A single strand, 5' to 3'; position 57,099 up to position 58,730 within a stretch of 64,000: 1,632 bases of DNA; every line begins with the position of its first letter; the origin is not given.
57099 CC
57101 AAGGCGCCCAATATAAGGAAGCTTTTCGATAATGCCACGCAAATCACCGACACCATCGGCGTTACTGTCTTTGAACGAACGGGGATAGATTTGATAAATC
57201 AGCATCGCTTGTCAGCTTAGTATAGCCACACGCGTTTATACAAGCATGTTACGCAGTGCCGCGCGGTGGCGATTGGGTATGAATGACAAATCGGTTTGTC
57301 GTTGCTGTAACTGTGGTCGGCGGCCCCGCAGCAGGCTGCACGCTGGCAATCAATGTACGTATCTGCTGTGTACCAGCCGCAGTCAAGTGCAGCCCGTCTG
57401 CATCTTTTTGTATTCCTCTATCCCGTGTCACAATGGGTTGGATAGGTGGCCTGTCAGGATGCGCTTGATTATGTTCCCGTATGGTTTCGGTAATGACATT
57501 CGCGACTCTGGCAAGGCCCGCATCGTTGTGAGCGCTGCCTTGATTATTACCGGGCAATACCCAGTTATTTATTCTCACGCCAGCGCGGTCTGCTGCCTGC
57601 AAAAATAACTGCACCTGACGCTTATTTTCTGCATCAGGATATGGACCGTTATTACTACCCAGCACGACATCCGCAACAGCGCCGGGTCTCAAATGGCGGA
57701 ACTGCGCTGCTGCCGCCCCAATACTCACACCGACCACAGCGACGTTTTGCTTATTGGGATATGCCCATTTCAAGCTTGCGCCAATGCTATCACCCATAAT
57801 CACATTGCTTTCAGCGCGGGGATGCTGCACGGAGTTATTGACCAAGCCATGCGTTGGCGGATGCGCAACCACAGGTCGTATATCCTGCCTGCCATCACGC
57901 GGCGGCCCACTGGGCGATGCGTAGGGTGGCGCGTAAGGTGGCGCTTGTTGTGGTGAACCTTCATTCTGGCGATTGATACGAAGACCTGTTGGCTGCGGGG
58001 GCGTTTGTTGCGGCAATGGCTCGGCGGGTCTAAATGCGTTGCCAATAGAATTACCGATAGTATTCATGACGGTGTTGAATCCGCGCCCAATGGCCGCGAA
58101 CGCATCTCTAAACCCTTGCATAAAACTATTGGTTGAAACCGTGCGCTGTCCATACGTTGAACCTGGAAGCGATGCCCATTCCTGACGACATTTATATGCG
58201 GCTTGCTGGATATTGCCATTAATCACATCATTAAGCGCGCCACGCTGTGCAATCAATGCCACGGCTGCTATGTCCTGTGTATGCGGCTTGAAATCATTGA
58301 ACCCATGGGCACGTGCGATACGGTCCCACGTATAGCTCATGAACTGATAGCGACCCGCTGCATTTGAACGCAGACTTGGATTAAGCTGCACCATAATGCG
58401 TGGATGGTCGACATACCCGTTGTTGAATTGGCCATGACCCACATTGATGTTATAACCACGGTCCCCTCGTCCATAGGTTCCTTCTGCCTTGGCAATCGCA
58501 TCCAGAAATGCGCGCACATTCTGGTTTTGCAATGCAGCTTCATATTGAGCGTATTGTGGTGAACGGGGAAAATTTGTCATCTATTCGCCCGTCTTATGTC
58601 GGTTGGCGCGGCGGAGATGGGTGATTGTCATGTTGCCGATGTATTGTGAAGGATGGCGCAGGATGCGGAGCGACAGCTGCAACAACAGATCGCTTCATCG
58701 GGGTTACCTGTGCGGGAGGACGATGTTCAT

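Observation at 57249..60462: Tandem array of three signal-peptide-less muralytic enzymes sharing a non-catalytic C-terminal module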

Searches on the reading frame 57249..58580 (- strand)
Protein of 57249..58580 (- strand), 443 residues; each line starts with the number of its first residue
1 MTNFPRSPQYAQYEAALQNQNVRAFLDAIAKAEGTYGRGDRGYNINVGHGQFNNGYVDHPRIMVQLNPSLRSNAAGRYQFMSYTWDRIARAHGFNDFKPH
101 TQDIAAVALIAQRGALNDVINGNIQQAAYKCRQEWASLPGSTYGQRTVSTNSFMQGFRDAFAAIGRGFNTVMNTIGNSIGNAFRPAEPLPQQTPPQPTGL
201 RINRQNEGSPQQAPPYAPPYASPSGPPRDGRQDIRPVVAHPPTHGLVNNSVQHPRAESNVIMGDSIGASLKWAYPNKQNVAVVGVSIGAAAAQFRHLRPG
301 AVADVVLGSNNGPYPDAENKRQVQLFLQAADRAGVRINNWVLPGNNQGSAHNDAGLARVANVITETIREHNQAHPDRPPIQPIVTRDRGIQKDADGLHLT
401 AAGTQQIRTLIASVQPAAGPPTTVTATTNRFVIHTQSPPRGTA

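Call 3: search_protein_families(library=pfam, proteins=[window:57249-58580:-], max_evalue=0.1)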
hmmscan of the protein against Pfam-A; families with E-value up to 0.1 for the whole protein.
window:57249-58580:- (443 aa): 0 families

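Call 5: search_solved_structures(query=window:57249-58580:-, max_evalue=1, show_alignments=2)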
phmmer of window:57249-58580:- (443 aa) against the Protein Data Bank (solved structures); distinct sequences matched with E-value up to 1: 4.
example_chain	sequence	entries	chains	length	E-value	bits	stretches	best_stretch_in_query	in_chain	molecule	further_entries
1am7_A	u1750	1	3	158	1.5e-30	109.8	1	19-163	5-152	LYSOZYME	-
3d3d_A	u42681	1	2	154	1.8e-30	109.6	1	19-162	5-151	Lysozyme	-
8kea_A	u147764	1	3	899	1.4e-05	27.5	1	20-142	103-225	hub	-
4j9u_E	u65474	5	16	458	0.14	14.3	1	107-185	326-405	Potassium uptake protein TrkA | Potassium transporter peripheral membrane component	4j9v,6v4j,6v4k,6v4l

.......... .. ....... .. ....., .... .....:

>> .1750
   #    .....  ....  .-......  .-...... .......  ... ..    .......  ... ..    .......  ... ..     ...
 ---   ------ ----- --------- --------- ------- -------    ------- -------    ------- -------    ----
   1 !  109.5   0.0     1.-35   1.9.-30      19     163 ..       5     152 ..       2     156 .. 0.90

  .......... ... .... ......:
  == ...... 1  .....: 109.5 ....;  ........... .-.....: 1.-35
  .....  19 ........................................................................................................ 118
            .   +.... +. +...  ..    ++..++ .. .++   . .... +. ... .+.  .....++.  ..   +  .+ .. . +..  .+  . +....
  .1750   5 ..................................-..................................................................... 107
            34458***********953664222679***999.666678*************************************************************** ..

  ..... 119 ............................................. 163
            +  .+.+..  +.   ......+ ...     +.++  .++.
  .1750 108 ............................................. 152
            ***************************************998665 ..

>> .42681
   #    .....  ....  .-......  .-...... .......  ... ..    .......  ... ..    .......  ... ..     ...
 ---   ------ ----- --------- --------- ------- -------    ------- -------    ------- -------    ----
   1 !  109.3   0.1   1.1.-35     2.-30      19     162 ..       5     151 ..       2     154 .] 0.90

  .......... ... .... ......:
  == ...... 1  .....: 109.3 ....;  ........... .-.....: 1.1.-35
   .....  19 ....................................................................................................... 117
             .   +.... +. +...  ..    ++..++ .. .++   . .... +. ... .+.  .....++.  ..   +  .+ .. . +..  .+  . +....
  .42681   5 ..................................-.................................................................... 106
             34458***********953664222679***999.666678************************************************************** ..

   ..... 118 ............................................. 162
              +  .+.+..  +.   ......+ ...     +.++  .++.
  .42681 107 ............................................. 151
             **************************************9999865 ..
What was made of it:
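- On GH104 lambda-R-type lytic transglycosylase (E1 head): 1am7 and 3d3d at E=1.5e-30 over residues 19-163; 'AKAEGT' aligns with 'AWSEGT' (call 5)
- Checked: E1 head is GH104: lambda lysozyme 1am7, E=1.5e-30, with 'AKAEGT' aligned to lambda 'AWSEGT' (call 5).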

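Call 7: search_protein_families(library=ncbifam, proteins=[window:57249-58580:-], max_evalue=0.1)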
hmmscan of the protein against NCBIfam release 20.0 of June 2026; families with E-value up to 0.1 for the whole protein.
window:57249-58580:- (443 aa): 0 families

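Call 23: search_protein_families(library=phrogs, proteins=[window:57249-58580:-], max_evalue=0.01)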
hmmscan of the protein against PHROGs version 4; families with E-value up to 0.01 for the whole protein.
window:57249-58580:- (443 aa): 5 families
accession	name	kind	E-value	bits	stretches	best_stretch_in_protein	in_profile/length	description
phrog_90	-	lysis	2.1e-38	132.8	1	15-162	649-806/1168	endolysin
phrog_17230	-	tail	3.2e-34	119.6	1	13-158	363-510/580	tail fiber protein/ lysozyme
phrog_17029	-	unknown function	5.4e-25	89.4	1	19-171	7-171/241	-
phrog_28672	-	other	3.5e-16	59.8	1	16-182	10-173/397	metallo-endopeptidase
phrog_7930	-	other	0.0013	17.8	1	17-147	100-229/896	lipoprotein precursor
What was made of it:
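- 58092..58538 (-): E1 GH104 (lambda R-type) domain, residues 15-163. PDB 1am7 E=1.5e-30 (call 5); PHROG endolysin E=2e-38 (call 23)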

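Call 33: find_homologous_proteins(query=window:57249-58580:-, max_evalue=1e-10)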
Query window:57249-58580:- (443 aa): 172 proteins with E <= 1e-10 among 8000 candidates; the best 120 are listed.
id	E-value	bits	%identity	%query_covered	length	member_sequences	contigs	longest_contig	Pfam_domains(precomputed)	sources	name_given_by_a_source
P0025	2.4e-198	678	73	98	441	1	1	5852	-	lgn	-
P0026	1.9e-188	645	68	100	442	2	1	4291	-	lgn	-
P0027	3.5e-183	628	67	100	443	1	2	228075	-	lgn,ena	-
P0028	5.5e-175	601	65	100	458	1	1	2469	-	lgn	-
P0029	1.3e-153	530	58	100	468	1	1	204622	-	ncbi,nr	ncbi:MAG: glycoside hydrolase family 104 protein [Alphaproteobacteria bacterium]|nr:glycoside hydrol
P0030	7.5e-121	422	53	92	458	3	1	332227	-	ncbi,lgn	-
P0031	3.2e-114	400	51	94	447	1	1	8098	-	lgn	-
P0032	4.4e-59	219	48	60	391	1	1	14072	-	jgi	-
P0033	6.1e-47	179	43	58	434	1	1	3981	-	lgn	-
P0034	2.8e-41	160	49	39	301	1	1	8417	-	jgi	jgi:muramidase (phage lysozyme)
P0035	2.8e-34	137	52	32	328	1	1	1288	-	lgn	-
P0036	2.4e-33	134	52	31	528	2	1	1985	-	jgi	-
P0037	8.5e-33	132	51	31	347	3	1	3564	-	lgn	-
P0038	1.2e-32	132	51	33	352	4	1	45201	-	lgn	-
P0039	2.4e-32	131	52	30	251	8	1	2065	-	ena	-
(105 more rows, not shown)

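Call 35: find_encoding_contigs(protein=P0029, flank=10000, max_places=2)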
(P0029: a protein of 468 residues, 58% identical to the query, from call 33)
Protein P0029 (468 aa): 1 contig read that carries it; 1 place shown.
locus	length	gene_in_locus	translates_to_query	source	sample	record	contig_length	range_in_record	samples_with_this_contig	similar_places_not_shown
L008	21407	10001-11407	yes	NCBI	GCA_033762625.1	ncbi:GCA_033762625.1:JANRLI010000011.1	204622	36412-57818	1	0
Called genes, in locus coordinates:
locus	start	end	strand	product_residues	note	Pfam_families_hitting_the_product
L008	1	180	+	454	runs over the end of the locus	PF02881:SRP54_N, PF06414:Zeta_toxin (faint), PF00448:SRP54, PF13671:AAA_33 (weak), PF02978:SRP_SPB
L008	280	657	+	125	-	PF00886:Ribosomal_S16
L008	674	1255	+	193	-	PF01782:RimM, PF05239:PRC, PF24986:PRC_RimM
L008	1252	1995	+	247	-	PF01746:tRNA_m1G_MT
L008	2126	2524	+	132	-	PF01245:Ribosomal_L19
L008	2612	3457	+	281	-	PF01177:Asp_Glu_race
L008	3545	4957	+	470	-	PF00330:Aconitase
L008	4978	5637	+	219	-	-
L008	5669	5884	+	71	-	PF13783:DUF4177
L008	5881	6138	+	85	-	-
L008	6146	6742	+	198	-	PF00694:Aconitase_C, PF27512:LeuD, PF27434:LeuD_C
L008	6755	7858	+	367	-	PF00180:Iso_dh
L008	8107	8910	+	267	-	-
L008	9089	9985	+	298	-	PF18013:Phage_lysozyme2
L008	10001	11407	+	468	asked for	-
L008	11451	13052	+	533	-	PF00128:Alpha-amylase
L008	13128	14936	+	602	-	PF00009:GTP_EFTU, PF01926:MMR_HSR1 (faint), PF03144:GTP_EFTU_D2, PF14492:EFG_III (faint), PF00679:EFG_C, PF06421:LepA_C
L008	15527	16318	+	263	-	-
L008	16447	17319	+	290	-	-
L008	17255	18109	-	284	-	PF15916:DUF4743, PF00293:NUDIX (weak)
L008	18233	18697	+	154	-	-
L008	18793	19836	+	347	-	-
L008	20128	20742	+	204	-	-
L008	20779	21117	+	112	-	-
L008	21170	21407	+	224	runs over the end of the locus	-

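Call 36: find_encoding_contigs(protein=P0032, flank=10000, max_places=2)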
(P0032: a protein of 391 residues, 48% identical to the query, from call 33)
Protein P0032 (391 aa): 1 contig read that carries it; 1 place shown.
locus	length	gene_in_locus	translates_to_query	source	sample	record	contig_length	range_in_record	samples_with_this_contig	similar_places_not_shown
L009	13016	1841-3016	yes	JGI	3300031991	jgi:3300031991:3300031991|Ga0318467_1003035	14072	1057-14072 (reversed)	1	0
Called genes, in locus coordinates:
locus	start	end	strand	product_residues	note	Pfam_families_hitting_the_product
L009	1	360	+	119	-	?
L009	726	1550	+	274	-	-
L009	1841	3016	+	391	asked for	-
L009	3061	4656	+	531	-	PF00128:Alpha-amylase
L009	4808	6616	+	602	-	PF00009:GTP_EFTU, PF03144:GTP_EFTU_D2, PF14492:EFG_III (faint), PF00679:EFG_C, PF06421:LepA_C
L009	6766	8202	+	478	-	-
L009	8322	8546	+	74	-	-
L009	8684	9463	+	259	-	-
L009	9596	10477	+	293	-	-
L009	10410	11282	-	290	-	PF15916:DUF4743, PF00293:NUDIX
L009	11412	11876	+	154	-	-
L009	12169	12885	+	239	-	-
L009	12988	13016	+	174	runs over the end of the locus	-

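Call 60: predict_structure(alignment_id=A2)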
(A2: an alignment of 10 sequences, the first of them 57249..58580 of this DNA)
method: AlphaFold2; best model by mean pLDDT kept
length: 443 residues; sequences in the alignment: 10
mean_pLDDT: 56.6   pTM: 0.40
mean pLDDT of the five models: 56.6, 55.4, 51.3, 49.4, 48.5
residues with pLDDT >= 90: 20; 70-90: 143; 50-70: 90; < 50: 190
segments of 3 or more residues with pLDDT < 50: 1-4, 38-75, 136-154, 158-255, 416-443
pLDDT, mean of each block of 10 residues (from residue 1): 54 83 73 52 31 28 27 47 62 64 80 82 69 48 31 47 41 34 30 29 30 32 31 30 30 56 78 75 77 84 82 83 92 88 65 75 90 86 66 59 71 50 28 31 28
secondary structure, 60 per line:
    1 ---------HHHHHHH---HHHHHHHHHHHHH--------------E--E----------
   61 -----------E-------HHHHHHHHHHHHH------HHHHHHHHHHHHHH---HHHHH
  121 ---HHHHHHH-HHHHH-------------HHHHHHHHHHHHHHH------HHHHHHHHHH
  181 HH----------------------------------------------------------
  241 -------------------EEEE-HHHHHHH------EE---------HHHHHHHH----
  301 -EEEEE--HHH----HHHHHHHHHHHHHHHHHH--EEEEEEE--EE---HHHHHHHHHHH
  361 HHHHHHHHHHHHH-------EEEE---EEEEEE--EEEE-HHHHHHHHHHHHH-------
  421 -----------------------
elements in order: H10-16 H20-32 H80-92 H99-112 H116-120 H124-130 H132-136 H150-164 H171-182 E260-263 H265-271 H289-296 E302-306 H316-333 E336-342 H350-373 E381-384 E388-393 E396-399 H401-413

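Call 65: fold_search(model_id=the predicted structure, library=pdb)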
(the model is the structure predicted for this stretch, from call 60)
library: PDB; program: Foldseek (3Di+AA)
matches with E <= 10: 930; with E <= 0.001: 21
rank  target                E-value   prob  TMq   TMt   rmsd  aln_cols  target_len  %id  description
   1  3d3d_A                1.7e-05  1.00  0.24  0.59   6.6       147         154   44  Bacteriophage lambda lysozyme complexed with a chitohexasaccharide (released 2008-09-09)
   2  3dt6                  3.8e-05  1.00  0.28  0.55   4.8       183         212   16  Crystal Structure of Bovin Brain Platelet Activating Factor Acetylhydrolase Covalently Inhibited by Paraoxon (released 2009-05-12)
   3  3dt8                  4.3e-05  1.00  0.26  0.50   5.1       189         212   15  Crystal Structure of Bovin Brain Platelet Activating Factor Acetylhydrolase Covalently Inhibited by Sarin (released 2009-05-12)
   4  1es9                  5.0e-05  1.00  0.28  0.54   4.8       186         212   16  X-RAY CRYSTAL STRUCTURE OF R22K MUTANT OF THE MAMMALIAN BRAIN PLATELET-ACTIVATING FACTOR ACETYLHYDROLASES (PAF-AH) (released 2000-05-31)
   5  1wab                  8.1e-05  1.00  0.26  0.49   5.5       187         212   14  PLATELET-ACTIVATING FACTOR ACETYLHYDROLASE (released 1997-11-12)
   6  2hsj_D                1.0e-04  1.00  0.28  0.51   6.7       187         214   19  The structure of a putative platelet activating factor from Streptococcus pneumonia. (released 2006-09-19)
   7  3p94_A                1.1e-04  1.00  0.27  0.53   5.2       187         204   16  Crystal structure of a GDSL-like Lipase (BDI_0976) from Parabacteroides distasonis ATCC 8503 at 1.93 A resolution (released 2010-11-03)
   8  1bwp                  1.1e-04  1.00  0.27  0.51   5.1       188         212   16  PROBING THE SUBSTRATE SPECIFICITY OF THE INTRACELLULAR BRAIN PLATELET-ACTIVATING FACTOR ACETYLHYDROLASE (released 1999-05-18)
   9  1fxw_F                1.7e-04  1.00  0.28  0.54   4.9       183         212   16  CRYSTAL STRUCTURE OF THE RECOMBINANT ALPHA1/ALPHA2 CATALYTIC HETERODIMER OF BOVINE BRAIN PLATELET-ACTIVATING FACTOR AC (released 2001-12-12)
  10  1bwr                  1.9e-04  1.00  0.28  0.55   4.9       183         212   16  PROBING THE SUBSTRATE SPECIFICITY OF THE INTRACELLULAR BRAIN PLATELET-ACTIVATING FACTOR ACETYLHYDROLASE (released 1999-05-18)
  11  3p94_D                2.0e-04  1.00  0.27  0.54   5.2       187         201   16  Crystal structure of a GDSL-like Lipase (BDI_0976) from Parabacteroides distasonis ATCC 8503 at 1.93 A resolution (released 2010-11-03)
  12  3p94_C                2.1e-04  1.00  0.27  0.54   5.2       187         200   16  Crystal structure of a GDSL-like Lipase (BDI_0976) from Parabacteroides distasonis ATCC 8503 at 1.93 A resolution (released 2010-11-03)
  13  1fxw_A                2.4e-04  1.00  0.26  0.50   5.5       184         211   17  CRYSTAL STRUCTURE OF THE RECOMBINANT ALPHA1/ALPHA2 CATALYTIC HETERODIMER OF BOVINE BRAIN PLATELET-ACTIVATING FACTOR AC (released 2001-12-12)
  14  1bwq                  2.7e-04  1.00  0.29  0.56   4.7       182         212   15  PROBING THE SUBSTRATE SPECIFICITY OF THE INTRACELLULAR BRAIN PLATELET-ACTIVATING FACTOR ACETYLHYDROLASE (released 1999-05-18)
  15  8tlb                  2.7e-04  1.00  0.26  0.50   5.2       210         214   11  Crystal structure of the peptidoglycan O-acetyltransferase B (PatB) from Campylobacter jejuni, catalytic domain (released 2024-12-18)
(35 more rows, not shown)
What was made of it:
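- On SGNH/GDSL hydrolase (E1 second domain): Foldseek hits to many SGNH enzymes at E=1e-5 to 1e-3, probability 1.0 (call 65).
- Closest known: Phage endolysins released by holins. Same: The E1 head is 44% identical to lambda lysozyme in the Foldseek alignment (call 65).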

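Call 83: search_protein_families(library=pfam, proteins=[P0033, P0034, L008:18793-19836:+, L008:20779-21117:+], max_evalue=0.1)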
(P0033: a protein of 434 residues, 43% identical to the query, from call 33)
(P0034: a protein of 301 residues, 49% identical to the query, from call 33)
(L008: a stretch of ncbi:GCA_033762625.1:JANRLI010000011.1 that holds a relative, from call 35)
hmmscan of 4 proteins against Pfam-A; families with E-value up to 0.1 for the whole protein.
P0033 (434 aa): 0 families

P0034 (301 aa): 1 family
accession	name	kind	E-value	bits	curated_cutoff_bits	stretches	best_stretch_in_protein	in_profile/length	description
PF06737.19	Transglycosylas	-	0.068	14.3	27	0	79-116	26-65/77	Transglycosylase-like domain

L008:18793-19836:+ (347 aa): 1 family
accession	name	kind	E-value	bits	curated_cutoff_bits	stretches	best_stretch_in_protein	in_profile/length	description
PF07015.17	VirC1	-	0.1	12.4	24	0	189-224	178-213/231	VirC1 protein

L008:20779-21117:+ (112 aa): 1 family
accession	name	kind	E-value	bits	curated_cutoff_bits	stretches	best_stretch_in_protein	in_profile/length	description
PF01471.23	PG_binding_1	-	0.00032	21.3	23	1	12-45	4-37/57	Putative peptidoglycan binding domain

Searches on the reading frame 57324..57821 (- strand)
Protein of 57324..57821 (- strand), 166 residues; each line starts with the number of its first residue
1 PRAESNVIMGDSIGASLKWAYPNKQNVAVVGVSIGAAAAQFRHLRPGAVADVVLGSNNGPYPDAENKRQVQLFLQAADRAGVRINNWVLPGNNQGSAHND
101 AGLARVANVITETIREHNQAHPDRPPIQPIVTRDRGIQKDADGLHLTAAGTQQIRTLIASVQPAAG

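Call 25: search_solved_structures(query=window:57324-57821:-, max_evalue=10, show_alignments=2)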
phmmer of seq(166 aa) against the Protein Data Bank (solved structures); distinct sequences matched with E-value up to 10: 2.
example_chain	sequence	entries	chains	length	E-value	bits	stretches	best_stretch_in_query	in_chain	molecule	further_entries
5m31_A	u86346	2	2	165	0.64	13.2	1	18-81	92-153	Appr-1-p processing domain protein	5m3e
5hqj_A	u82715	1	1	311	0.81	12.8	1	75-98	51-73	Periplasmic binding protein/LacI transcriptional regulator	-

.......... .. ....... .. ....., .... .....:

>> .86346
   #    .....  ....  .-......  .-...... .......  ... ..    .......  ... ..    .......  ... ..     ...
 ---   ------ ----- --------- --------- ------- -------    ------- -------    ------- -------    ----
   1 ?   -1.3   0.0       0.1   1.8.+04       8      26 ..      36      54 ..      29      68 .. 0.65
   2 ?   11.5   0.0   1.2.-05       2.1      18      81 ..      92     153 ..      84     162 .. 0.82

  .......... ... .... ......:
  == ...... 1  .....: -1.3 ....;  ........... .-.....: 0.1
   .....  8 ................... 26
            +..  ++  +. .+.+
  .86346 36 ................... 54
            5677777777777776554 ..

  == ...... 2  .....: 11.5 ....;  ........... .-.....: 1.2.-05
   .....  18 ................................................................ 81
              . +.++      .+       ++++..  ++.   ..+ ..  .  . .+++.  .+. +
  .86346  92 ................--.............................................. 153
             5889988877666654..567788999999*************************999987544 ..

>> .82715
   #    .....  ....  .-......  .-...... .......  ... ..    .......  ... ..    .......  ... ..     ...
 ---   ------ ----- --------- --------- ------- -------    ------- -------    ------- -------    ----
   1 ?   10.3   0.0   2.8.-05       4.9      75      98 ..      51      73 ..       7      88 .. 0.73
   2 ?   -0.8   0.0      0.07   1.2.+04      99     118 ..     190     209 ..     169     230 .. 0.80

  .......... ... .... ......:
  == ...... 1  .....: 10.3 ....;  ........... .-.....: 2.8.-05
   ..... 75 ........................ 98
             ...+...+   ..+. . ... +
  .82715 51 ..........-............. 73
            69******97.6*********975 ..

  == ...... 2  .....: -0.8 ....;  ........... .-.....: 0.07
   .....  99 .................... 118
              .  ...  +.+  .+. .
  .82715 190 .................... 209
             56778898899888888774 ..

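Call 32: search_protein_families(library=pfam, proteins=[window:57324-57821:-], max_evalue=10)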
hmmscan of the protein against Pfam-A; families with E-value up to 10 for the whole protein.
seq(166 aa): 1 family
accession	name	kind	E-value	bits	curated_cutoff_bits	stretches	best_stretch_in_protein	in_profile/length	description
PF05920.17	Homeobox_KN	-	0.092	13.1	24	1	59-87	8-33/40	Homeobox KN domain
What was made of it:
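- On SGNH/GDSL hydrolase (E1 second domain): Pfam and PDB sequence searches gave no hit (calls 25, 32).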
